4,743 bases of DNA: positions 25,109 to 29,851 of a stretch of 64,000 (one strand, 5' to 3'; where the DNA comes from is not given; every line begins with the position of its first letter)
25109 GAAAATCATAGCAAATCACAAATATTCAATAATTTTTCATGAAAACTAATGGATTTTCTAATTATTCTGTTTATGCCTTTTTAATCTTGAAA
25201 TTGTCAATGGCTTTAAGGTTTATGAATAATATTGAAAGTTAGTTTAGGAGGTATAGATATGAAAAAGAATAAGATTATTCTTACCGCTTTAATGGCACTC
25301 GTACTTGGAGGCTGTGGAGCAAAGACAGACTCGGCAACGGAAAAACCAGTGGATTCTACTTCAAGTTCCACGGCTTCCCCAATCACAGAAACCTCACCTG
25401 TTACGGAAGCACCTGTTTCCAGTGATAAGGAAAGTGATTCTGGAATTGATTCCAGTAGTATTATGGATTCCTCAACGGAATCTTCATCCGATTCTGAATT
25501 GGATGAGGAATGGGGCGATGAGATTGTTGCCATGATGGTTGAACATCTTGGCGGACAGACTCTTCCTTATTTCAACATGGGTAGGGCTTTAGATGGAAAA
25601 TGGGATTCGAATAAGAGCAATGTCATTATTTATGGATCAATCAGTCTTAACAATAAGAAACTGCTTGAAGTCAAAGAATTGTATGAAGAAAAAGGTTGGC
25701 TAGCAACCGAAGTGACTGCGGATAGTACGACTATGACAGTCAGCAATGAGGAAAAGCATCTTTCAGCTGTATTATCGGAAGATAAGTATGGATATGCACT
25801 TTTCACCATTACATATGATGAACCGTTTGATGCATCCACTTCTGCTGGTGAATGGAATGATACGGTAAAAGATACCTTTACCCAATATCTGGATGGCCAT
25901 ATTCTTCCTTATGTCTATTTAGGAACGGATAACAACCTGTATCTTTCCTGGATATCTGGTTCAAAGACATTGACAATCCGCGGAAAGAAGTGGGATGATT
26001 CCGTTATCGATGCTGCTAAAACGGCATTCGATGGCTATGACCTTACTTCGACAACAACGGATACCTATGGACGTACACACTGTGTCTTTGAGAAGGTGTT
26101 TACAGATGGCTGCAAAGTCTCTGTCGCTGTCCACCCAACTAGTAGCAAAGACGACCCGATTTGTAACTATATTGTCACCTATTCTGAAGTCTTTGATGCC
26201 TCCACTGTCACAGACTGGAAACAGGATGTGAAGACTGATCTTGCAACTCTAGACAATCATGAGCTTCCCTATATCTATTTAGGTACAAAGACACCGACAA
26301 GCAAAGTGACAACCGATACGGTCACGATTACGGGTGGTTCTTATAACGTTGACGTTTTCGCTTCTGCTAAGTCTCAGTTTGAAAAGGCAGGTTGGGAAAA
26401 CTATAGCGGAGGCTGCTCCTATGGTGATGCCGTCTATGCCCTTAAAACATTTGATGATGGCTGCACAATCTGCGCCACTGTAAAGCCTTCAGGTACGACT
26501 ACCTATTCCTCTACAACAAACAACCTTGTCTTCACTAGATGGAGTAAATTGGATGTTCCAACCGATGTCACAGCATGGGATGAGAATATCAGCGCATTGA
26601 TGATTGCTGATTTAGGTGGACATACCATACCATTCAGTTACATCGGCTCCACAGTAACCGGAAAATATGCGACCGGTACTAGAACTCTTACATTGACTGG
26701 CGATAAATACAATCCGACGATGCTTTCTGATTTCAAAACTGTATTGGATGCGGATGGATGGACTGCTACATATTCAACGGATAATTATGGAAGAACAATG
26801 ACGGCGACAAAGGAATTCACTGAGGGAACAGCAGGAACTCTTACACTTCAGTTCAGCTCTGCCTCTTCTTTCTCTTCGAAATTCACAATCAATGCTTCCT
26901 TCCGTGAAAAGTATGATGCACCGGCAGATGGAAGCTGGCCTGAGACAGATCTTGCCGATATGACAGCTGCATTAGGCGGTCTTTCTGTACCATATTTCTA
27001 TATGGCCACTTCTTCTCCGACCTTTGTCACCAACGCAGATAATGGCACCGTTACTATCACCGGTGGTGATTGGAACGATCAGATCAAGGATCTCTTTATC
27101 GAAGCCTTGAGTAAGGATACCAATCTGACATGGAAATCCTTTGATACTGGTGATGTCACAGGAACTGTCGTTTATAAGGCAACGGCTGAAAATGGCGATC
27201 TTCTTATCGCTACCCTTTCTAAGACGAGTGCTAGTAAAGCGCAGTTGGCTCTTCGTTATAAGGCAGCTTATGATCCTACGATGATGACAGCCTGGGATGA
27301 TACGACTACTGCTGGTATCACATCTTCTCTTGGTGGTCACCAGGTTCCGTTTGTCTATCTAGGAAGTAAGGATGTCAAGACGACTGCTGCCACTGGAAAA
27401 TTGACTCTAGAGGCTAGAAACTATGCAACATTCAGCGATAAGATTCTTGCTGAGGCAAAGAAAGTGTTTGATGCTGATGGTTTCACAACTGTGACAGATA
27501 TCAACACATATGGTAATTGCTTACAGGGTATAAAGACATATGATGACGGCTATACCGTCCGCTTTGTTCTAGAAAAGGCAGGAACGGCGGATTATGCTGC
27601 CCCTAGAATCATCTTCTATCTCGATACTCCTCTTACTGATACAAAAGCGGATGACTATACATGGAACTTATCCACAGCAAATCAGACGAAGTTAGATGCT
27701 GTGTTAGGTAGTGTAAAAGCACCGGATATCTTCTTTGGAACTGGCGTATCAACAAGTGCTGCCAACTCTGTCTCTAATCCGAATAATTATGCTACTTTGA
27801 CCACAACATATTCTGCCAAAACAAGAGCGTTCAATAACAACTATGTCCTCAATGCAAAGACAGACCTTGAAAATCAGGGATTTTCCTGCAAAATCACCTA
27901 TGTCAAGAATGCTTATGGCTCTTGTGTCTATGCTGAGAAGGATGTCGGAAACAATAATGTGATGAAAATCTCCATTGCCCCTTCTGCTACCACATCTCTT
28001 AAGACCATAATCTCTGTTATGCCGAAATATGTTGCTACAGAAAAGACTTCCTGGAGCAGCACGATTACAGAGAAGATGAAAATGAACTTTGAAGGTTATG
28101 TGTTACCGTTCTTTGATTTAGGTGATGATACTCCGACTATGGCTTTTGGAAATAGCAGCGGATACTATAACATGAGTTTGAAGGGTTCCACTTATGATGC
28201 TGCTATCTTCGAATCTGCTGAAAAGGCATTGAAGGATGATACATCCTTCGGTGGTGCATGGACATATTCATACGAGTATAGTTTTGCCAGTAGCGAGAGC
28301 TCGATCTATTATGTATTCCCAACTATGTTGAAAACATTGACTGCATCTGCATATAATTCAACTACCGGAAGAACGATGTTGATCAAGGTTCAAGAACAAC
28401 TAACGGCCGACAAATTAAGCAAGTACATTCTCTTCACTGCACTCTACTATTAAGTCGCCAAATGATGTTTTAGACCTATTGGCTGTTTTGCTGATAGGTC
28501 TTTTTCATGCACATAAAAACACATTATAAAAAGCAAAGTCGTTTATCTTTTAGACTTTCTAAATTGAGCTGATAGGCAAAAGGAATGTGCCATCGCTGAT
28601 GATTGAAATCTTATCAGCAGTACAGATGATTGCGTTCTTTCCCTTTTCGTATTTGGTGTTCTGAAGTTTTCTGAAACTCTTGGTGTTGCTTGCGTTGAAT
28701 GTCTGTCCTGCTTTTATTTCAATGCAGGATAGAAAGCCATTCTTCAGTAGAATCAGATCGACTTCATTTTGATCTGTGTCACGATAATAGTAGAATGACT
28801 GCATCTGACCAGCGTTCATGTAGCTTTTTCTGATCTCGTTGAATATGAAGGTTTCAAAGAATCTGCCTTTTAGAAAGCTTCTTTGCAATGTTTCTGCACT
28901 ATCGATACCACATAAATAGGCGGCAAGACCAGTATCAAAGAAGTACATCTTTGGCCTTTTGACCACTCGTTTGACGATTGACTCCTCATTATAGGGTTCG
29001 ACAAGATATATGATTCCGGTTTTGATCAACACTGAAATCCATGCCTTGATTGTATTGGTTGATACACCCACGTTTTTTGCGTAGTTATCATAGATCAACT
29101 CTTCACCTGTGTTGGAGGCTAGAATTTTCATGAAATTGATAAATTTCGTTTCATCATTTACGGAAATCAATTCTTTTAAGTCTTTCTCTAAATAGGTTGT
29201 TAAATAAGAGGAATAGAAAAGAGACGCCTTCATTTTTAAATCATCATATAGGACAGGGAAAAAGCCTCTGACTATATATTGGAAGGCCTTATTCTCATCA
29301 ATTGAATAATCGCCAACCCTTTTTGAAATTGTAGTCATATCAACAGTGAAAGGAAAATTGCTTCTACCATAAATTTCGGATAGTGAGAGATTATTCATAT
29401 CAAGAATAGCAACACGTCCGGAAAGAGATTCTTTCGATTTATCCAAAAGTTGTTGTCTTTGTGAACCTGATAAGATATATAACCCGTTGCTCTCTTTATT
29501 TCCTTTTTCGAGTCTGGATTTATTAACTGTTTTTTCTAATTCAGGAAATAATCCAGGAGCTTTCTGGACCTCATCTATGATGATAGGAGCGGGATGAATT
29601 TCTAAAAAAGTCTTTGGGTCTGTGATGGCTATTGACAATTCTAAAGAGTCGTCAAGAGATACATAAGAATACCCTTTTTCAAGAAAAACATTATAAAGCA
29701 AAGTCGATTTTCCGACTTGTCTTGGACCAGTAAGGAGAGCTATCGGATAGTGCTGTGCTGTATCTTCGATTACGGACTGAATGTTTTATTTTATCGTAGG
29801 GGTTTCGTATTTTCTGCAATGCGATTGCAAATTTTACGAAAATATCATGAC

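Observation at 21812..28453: Two tandem paralogous lipoproteins of about 1050 aa built from eight repeats of a roughly 125-aa module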

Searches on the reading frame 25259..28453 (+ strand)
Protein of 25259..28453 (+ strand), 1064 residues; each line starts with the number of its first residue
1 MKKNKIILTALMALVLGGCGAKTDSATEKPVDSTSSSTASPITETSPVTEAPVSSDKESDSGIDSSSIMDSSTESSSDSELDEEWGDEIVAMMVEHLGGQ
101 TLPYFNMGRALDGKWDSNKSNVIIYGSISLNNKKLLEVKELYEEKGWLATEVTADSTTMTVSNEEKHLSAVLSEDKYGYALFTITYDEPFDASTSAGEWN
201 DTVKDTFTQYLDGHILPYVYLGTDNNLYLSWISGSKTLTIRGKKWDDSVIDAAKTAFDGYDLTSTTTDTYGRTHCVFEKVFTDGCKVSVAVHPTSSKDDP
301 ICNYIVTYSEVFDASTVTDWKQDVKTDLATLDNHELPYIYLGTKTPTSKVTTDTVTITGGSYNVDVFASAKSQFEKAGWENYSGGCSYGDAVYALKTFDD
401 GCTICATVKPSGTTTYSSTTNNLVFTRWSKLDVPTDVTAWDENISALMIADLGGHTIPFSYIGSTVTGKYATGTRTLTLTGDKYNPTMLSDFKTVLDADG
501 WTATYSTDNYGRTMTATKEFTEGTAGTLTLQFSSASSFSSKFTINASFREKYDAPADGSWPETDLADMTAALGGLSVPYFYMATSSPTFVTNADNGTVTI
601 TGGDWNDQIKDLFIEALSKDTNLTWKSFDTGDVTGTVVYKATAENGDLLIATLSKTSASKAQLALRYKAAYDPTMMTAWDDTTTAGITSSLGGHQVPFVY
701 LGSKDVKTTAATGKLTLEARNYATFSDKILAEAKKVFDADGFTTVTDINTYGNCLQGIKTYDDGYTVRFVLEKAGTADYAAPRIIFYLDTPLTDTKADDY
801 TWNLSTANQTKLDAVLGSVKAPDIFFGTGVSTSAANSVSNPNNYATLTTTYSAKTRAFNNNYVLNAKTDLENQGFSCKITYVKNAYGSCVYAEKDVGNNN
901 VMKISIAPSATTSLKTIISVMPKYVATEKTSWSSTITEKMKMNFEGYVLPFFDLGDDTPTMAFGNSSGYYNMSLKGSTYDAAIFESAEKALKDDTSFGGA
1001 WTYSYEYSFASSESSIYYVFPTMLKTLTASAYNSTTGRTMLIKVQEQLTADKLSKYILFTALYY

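Call 3: search_protein_families(library=pfam, proteins=[window:25259-28453:+], max_evalue=10)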
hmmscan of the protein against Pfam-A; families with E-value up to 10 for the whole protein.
window:25259-28453:+ (1064 aa): 2 families
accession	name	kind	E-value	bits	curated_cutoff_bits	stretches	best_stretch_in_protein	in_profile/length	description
PF20402.4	DUF6692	-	0.078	13.5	24.2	1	4-46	2-44/162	Domain of unknown function (DUF6692)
PF05852.16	DUF848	-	0.31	11.6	25.3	1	267-315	25-72/145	Gammaherpesvirus protein of unknown function (DUF848)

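Call 4: search_protein_families(library=ncbifam, proteins=[window:25259-28453:+], max_evalue=10)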
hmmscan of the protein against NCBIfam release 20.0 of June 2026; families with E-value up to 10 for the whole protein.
window:25259-28453:+ (1064 aa): 5 families
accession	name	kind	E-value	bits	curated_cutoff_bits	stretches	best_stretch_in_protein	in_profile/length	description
NF041193.1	lipo_SP0191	subfamily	0.011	15.7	75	1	1-46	1-46/190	SP0191 family lipoprotein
NF058647.1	lipo_LytA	equivalog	0.092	13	110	1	1-39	1-39/107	acidic lipoprotein LytA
NF047847.2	SS_mature_LptM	equivalog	0.16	12.1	27.7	1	1-22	1-23/31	LPS translocon maturation chaperone LptM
NF045774.1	cytochro_C551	exception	0.16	11.9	118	1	1-38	1-41/110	cytochrome c551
NF050142.1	PG1828_fam_lipo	equivalog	2.2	9.1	50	1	1-50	1-49/59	PG1828 family lipoprotein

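Call 63: search_protein_families(library=phrogs, proteins=[window:25259-28453:+], max_evalue=0.1)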
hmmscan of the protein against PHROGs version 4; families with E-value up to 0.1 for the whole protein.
window:25259-28453:+ (1064 aa): 3 families
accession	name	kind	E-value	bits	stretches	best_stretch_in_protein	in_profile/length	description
phrog_3224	-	unknown function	0.054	14.7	0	1-68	2-68/96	-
phrog_8801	-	unknown function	0.061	14.9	1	1-29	1-28/94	-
phrog_6772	-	unknown function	0.084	13.9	0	485-533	19-67/86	-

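Call 64: search_protein_families(library=padloc, proteins=[window:25259-28453:+], max_evalue=0.1)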
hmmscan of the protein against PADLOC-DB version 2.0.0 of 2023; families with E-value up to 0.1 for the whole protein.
window:25259-28453:+ (1064 aa): 1 family
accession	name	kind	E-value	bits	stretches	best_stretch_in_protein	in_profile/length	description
PDLC01639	Csx1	-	0.022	11.8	0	423-485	60-123/361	CAS-III; associated_signaling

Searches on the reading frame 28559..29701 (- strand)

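Call 19: search_protein_families(library=pfam, proteins=[window:28559-29701:-], max_evalue=0.001)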
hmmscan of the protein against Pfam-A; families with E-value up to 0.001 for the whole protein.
window:28559-29701:- (380 aa): 2 families
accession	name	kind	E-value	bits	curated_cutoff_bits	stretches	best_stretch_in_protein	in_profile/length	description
PF13635.12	DUF4143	-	7.9e-41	139.9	28.1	1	172-332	1-160/160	Domain of unknown function (DUF4143)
PF13173.12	AAA_14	-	1.5e-13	51.3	27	1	8-110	29-128/129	AAA domain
